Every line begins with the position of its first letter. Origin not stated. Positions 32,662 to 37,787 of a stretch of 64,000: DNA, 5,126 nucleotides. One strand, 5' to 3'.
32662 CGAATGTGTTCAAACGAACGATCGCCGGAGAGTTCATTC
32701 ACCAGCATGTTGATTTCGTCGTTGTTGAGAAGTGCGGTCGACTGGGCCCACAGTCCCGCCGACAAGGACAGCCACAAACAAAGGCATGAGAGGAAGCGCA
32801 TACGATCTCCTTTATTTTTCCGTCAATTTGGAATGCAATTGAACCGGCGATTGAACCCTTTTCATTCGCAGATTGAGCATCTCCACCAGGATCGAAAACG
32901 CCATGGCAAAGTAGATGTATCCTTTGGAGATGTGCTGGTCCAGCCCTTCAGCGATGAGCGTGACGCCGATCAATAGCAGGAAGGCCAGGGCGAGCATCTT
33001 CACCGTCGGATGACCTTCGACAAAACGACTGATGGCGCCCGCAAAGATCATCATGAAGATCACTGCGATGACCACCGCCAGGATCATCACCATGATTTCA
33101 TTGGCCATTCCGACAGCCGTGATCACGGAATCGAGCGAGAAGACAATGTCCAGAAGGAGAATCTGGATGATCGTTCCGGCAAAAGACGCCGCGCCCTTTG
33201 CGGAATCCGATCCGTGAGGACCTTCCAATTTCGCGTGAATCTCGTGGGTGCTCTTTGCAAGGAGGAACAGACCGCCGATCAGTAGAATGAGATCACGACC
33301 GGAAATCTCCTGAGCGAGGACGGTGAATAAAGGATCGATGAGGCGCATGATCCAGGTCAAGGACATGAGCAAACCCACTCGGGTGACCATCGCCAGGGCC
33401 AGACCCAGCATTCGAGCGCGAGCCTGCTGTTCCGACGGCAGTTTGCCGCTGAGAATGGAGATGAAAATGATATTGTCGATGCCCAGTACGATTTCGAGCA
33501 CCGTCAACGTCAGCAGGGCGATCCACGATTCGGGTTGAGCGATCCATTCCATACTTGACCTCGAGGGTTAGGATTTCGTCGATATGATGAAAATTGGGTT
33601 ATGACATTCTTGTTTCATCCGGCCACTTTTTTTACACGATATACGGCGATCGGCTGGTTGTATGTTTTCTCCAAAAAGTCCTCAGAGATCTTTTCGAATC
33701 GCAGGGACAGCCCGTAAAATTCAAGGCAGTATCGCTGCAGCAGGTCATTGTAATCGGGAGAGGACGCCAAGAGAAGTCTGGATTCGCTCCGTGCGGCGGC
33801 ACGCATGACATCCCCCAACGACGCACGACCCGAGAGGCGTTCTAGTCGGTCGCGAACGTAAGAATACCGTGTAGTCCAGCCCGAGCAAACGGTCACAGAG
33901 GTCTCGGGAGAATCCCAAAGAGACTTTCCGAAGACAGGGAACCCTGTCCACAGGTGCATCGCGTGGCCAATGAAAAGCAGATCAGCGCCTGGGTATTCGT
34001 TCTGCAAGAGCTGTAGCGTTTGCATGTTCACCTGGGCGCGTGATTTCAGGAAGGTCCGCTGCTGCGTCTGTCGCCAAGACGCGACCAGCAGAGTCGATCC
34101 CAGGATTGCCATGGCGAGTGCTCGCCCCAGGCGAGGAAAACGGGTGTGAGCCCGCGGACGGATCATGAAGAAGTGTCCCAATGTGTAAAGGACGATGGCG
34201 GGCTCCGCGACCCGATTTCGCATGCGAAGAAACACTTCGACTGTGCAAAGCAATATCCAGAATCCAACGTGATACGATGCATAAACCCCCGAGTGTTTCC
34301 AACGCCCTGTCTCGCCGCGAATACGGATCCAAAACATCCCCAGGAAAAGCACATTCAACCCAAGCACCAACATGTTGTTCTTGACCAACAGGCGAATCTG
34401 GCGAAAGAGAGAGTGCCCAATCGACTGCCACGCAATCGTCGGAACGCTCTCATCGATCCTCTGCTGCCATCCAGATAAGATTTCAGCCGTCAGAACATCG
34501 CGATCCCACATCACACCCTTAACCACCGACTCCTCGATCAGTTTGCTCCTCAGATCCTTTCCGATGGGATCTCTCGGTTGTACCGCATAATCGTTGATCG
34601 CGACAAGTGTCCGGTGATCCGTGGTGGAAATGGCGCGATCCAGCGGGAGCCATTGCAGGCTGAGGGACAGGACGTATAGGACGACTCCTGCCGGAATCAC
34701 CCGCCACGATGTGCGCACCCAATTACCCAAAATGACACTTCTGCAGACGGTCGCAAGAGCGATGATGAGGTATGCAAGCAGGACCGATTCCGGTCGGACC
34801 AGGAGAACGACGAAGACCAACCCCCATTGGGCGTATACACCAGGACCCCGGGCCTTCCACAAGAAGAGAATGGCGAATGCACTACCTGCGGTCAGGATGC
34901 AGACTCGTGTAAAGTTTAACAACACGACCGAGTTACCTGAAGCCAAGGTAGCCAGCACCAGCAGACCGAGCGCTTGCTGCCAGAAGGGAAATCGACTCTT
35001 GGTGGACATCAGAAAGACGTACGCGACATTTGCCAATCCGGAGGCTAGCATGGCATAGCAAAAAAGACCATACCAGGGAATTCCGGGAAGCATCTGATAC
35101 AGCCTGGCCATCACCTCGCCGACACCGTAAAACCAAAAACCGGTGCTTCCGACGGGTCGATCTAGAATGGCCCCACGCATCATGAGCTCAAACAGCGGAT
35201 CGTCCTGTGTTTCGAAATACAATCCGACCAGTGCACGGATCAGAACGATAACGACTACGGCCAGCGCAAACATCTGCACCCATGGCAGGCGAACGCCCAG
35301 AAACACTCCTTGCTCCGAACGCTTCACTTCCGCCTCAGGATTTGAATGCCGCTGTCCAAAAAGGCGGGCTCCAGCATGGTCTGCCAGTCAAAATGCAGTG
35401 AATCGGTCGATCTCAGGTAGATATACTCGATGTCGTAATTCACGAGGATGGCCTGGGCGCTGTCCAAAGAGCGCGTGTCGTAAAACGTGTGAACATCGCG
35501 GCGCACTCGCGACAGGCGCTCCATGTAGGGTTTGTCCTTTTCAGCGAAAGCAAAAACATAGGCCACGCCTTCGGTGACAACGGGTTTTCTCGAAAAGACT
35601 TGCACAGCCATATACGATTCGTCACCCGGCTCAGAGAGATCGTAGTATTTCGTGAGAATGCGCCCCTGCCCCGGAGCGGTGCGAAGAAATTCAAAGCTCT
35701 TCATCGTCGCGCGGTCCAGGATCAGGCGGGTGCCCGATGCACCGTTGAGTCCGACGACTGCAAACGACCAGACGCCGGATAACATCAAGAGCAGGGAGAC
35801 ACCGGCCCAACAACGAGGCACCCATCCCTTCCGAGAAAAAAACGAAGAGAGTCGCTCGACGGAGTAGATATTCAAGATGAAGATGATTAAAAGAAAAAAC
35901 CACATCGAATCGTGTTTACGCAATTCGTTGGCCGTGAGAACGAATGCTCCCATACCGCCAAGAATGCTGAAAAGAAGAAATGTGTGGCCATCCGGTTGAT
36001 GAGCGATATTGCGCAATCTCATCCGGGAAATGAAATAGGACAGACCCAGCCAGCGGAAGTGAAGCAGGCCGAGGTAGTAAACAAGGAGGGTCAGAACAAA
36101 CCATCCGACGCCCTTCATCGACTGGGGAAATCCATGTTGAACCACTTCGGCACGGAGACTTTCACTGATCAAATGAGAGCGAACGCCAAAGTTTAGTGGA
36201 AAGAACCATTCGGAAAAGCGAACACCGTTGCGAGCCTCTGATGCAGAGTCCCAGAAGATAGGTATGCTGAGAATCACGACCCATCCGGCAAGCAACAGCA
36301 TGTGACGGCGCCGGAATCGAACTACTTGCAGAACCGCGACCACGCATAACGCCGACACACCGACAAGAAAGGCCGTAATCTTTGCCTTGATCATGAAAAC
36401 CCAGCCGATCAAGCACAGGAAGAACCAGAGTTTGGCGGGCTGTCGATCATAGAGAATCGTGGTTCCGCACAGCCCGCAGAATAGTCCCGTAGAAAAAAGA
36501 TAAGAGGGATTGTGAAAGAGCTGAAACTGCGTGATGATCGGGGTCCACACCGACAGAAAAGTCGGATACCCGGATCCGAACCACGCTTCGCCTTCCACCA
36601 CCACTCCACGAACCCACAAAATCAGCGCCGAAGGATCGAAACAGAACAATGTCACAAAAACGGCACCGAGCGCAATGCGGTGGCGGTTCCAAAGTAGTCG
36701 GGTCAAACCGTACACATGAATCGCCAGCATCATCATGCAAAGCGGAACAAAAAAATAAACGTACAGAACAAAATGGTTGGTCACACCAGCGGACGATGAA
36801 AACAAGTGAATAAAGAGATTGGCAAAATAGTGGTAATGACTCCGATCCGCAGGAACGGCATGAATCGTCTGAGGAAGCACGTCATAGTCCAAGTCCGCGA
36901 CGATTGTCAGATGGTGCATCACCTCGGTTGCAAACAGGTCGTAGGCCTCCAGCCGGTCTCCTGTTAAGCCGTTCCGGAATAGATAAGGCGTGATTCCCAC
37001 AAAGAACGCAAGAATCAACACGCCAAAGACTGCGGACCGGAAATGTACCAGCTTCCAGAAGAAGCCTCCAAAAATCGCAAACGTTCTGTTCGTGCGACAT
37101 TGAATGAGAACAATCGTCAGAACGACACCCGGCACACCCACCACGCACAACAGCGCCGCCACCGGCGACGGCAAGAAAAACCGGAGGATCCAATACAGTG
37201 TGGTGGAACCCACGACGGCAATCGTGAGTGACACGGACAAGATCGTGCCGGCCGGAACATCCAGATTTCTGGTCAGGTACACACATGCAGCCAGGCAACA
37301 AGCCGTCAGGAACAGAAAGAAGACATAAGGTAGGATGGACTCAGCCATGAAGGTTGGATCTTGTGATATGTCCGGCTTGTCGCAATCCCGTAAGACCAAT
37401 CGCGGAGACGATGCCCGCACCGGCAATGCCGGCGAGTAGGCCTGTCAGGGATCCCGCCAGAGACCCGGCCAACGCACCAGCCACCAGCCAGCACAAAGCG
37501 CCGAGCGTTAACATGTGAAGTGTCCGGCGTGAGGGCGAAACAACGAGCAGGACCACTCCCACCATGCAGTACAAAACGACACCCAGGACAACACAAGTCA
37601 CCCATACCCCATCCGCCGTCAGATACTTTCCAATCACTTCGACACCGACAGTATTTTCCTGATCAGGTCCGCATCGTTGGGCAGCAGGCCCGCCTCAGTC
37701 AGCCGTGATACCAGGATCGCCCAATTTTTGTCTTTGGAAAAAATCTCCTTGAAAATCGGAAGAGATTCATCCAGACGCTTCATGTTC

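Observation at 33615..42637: Eight-gene coupled operon resembling a lipid-linked aminosugar transfer (Arn/Flm-like) system with extra components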

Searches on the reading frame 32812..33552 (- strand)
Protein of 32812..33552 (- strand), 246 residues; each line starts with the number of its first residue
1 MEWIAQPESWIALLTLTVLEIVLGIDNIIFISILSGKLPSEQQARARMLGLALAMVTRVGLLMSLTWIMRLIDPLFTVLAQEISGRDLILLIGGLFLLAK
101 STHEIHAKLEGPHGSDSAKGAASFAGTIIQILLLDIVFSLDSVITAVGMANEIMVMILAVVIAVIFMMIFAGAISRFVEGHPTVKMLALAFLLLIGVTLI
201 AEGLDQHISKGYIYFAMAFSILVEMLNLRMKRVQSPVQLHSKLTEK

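Call 4: search_protein_families(library=pfam, proteins=[window:32812-33552:-], max_evalue=0.1)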
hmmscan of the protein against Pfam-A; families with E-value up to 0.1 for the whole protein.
window:32812-33552:- (246 aa): 2 families
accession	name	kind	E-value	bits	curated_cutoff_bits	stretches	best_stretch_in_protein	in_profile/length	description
PF03741.22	TerC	-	6.2e-48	163.3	27.8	1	14-202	1-177/178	Integral membrane protein TerC family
PF04332.21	DUF475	-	0.0085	16.4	27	1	17-222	87-288/293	Protein of unknown function (DUF475)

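Call 5: search_protein_families(library=ncbifam, proteins=[window:32812-33552:-], max_evalue=0.1)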
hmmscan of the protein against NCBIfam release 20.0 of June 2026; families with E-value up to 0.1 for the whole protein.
window:32812-33552:- (246 aa): 3 families
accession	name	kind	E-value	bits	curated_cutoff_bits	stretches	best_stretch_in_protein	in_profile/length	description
TIGR03716.1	R_switched_YkoY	subfamily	6.3e-23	81.5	138.5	1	13-207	2-183/220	integral membrane protein, YkoY family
TIGR03717.1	R_switched_YjbE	subfamily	1.3e-18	67.4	134.8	1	13-202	2-175/176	YjbE family putative metal transport protein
TIGR03718.1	R_switched_Alx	subfamily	0.0034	16.9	246.4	0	4-226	57-290/303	TerC/Alx family metal homeostasis membrane protein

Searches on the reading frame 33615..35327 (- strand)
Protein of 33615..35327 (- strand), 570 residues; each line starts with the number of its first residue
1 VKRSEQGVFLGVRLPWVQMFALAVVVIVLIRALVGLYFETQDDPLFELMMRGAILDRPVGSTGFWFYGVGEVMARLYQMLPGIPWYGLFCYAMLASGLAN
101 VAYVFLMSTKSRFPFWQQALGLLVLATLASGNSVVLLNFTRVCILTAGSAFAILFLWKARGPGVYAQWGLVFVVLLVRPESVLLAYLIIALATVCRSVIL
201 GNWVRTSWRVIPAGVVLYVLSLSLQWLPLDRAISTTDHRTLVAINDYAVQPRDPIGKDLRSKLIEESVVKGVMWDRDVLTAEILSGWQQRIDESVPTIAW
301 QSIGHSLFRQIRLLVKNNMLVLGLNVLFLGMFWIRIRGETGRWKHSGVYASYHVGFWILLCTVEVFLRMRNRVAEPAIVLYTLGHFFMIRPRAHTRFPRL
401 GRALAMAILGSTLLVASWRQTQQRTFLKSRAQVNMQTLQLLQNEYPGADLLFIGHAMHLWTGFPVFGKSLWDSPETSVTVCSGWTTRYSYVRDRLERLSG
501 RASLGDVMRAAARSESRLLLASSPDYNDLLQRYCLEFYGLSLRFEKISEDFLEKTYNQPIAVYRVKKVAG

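Call 4: search_protein_families(library=pfam, proteins=[window:33615-35327:-], max_evalue=0.1)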
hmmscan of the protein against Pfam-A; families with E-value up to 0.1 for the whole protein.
window:33615-35327:- (570 aa): 0 families

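Call 5: search_protein_families(library=ncbifam, proteins=[window:33615-35327:-], max_evalue=0.1)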
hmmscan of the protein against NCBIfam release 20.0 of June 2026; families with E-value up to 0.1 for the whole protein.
window:33615-35327:- (570 aa): 0 families

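Call 16: search_solved_structures(query=window:33615-35327:-, max_evalue=10)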
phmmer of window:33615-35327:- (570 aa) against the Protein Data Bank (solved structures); distinct sequences matched with E-value up to 10: 1.
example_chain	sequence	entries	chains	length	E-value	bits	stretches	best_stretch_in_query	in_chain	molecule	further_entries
8amz_Q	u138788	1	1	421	0.3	12.6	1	365-453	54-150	PCI domain-containing protein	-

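Call 31: find_homologous_proteins(query=A4)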
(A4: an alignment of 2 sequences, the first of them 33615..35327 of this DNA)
Query A4 (2 sequences) (570 aa, profile of the alignment): 1 proteins with E <= 0.001 among 8000 candidates.
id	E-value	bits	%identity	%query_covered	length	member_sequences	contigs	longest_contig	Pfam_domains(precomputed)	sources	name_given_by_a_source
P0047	0.0e+0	1053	100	100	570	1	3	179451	-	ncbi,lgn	-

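Call 32: find_encoding_contigs(protein=P0047, flank=3000, max_places=4)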
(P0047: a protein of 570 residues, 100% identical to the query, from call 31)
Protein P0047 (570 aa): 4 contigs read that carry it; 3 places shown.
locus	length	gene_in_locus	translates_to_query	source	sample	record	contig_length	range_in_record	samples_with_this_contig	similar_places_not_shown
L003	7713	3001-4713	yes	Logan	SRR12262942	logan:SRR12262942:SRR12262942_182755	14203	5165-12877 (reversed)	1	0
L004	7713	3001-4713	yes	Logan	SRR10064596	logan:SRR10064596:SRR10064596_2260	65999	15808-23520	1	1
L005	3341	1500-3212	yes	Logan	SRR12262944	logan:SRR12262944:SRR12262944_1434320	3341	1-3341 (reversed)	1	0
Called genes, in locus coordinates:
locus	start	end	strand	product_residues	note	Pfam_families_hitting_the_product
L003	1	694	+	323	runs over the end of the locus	PF06267:DUF1028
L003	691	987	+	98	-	-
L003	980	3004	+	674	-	-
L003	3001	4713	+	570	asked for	-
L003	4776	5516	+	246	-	PF03741:TerC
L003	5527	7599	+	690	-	PF04389:Peptidase_M28 (faint)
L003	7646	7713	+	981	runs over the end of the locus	PF01433:Peptidase_M1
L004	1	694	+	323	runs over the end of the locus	PF06267:DUF1028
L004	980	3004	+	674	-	-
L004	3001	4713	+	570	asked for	-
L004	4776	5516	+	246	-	PF03741:TerC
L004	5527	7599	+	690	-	PF04389:Peptidase_M28 (faint)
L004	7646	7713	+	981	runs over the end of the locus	PF01433:Peptidase_M1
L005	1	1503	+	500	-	?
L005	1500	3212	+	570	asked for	-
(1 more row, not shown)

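Call 54: find_homologous_proteins(query=A6, max_evalue=0.01)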
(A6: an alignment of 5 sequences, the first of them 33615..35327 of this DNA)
Query A6 (5 sequences) (570 aa, profile of the alignment): 1 proteins with E <= 0.01 among 8000 candidates.
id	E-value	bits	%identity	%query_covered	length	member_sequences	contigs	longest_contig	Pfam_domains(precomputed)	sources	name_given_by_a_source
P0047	9.9e-226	769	100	100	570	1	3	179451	-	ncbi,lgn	-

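Call 66: search_solved_structures(query=A8, max_evalue=10)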
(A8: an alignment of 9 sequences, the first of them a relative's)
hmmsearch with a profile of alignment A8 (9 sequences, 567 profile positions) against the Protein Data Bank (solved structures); distinct sequences matched with E-value up to 10: 0.

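Call 76: predict_structure(alignment_id=A8)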
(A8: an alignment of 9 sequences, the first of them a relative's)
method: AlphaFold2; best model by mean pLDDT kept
length: 570 residues; sequences in the alignment: 9
mean_pLDDT: 62.0   pTM: 0.63
mean pLDDT of the five models: 62.0, 58.2, 57.4, 55.4, 54.9
residues with pLDDT >= 90: 45; 70-90: 162; 50-70: 179; < 50: 184
segments of 3 or more residues with pLDDT < 50: 1-42, 63-67, 99-113, 126-188, 191-197, 199-232, 247-256, 390-395
pLDDT, mean of each block of 10 residues (from residue 1): 33 38 43 38 62 65 50 74 64 52 44 51 49 44 46 41 39 38 48 47 41 41 39 53 52 49 75 71 67 57 65 71 73 67 71 73 62 57 55 54 70 70 75 85 87 86 59 72 68 84 89 85 91 90 93 82 87
secondary structure, 60 per line:
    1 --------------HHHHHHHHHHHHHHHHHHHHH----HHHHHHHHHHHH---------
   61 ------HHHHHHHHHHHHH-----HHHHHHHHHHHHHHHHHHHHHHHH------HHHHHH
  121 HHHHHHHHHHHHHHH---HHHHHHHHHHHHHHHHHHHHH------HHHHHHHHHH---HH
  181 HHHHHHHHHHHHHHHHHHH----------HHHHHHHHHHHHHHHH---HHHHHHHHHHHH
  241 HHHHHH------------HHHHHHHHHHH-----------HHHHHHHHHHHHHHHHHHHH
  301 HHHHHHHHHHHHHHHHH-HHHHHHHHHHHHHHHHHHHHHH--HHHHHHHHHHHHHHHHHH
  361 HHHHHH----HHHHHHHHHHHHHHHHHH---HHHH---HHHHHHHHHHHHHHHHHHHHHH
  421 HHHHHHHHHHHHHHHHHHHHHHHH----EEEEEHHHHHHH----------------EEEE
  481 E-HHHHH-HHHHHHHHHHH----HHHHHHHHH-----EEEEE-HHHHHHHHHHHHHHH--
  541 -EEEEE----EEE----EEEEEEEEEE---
elements in order: H15-35 H40-51 H67-79 H85-108 H115-135 H139-159 H166-175 H179-199 H210-225 H229-246 H259-269 H281-317 H319-340 H343-366 H371-388 H392-395 H399-444 E449-453 H454-460 E477-481 H483-487 H489-499 H504-512 E518-522 H524-538 E542-546 E551-553 E558-567

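Call 93: fold_search(model_id=the predicted structure, library=pdb)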
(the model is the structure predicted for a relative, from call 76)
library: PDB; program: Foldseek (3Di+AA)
matches with E <= 10: 260; with E <= 0.001: 0
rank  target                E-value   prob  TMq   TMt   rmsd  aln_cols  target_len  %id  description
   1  3g88_A                1.1e-01  0.63  0.15  0.28  16.0       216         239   14  T. thermophilus 16S rRNA G527 methyltransferase in complex with AdoMet in space group P61 (released 2009-06-30)
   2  8fzb_A                1.3e-01  0.66  0.14  0.22   7.6       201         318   14  Crystal structure of human FAM86A (released 2023-06-21)
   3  8agc_A                1.6e-01  0.69  0.35  0.30  16.9       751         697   10  Structure of yeast oligosaccharylransferase complex with lipid-linked oligosaccharide and non-acceptor peptide bound (released 2022-12-07)
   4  3rce_A                1.6e-01  0.38  0.25  0.23  18.5       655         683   10  Bacterial oligosaccharyltransferase PglB (released 2011-06-15)
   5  3c6m_C                2.0e-01  0.69  0.14  0.24   6.9       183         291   11  Crystal structure of human spermine synthase in complex with spermine and 5-methylthioadenosine (released 2008-02-19)
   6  8fzb_B                2.7e-01  0.44  0.14  0.22   8.7       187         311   13  Crystal structure of human FAM86A (released 2023-06-21)
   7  3e05_H                2.9e-01  0.35  0.13  0.26  10.0       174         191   12  CRYSTAL STRUCTURE OF Precorrin-6y C5,15-methyltransferase FROM Geobacter metallireducens GS-15 (released 2008-08-12)
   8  3e05_C                2.9e-01  0.33  0.12  0.24  10.1       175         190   11  CRYSTAL STRUCTURE OF Precorrin-6y C5,15-methyltransferase FROM Geobacter metallireducens GS-15 (released 2008-08-12)
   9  3c6m_A                3.1e-01  0.60  0.14  0.21   7.5       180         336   11  Crystal structure of human spermine synthase in complex with spermine and 5-methylthioadenosine (released 2008-02-19)
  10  3hm2_E                3.1e-01  0.44  0.12  0.30   9.6       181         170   12  Crystal Structure of Putative Precorrin-6Y C5,15-Methyltransferase Targeted Domain from Corynebacterium diphtheriae (released 2009-07-07)
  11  8fzb_C                3.1e-01  0.35  0.13  0.21   8.8       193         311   13  Crystal structure of human FAM86A (released 2023-06-21)
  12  3e05_F                3.2e-01  0.35  0.12  0.25  10.0       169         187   12  CRYSTAL STRUCTURE OF Precorrin-6y C5,15-methyltransferase FROM Geobacter metallireducens GS-15 (released 2008-08-12)
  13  7ze5_C                3.2e-01  0.13  0.12  0.12  27.7       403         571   12  Occ(apo/return) conformation of CydDC mutant (E500Q.C) in ATP(CydC)/AMP-PNP(CydD) bound state (Dataset-23) (released 2023-04-19)
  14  3e05_A                3.5e-01  0.35  0.13  0.27  10.0       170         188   12  CRYSTAL STRUCTURE OF Precorrin-6y C5,15-methyltransferase FROM Geobacter metallireducens GS-15 (released 2008-08-12)
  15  4pyn                  3.7e-01  0.57  0.16  0.33   9.9       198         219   10  Humanized rat COMT in complex with SAH (released 2014-06-11)
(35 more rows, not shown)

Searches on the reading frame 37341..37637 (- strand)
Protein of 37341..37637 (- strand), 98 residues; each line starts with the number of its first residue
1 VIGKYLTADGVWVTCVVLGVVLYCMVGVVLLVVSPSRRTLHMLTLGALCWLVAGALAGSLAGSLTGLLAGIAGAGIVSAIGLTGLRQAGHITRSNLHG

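Call 4: search_protein_families(library=pfam, proteins=[window:37341-37637:-], max_evalue=0.1)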
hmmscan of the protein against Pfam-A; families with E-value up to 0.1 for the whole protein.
window:37341-37637:- (98 aa): 1 family
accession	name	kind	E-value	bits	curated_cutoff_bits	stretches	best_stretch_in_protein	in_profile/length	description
PF04247.17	SirB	-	0.0059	17.1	30.9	1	7-53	65-110/120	Invasion gene expression up-regulator, SirB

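Call 5: search_protein_families(library=ncbifam, proteins=[window:37341-37637:-], max_evalue=0.1)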
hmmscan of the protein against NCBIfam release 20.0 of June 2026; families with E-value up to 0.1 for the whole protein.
window:37341-37637:- (98 aa): 0 families
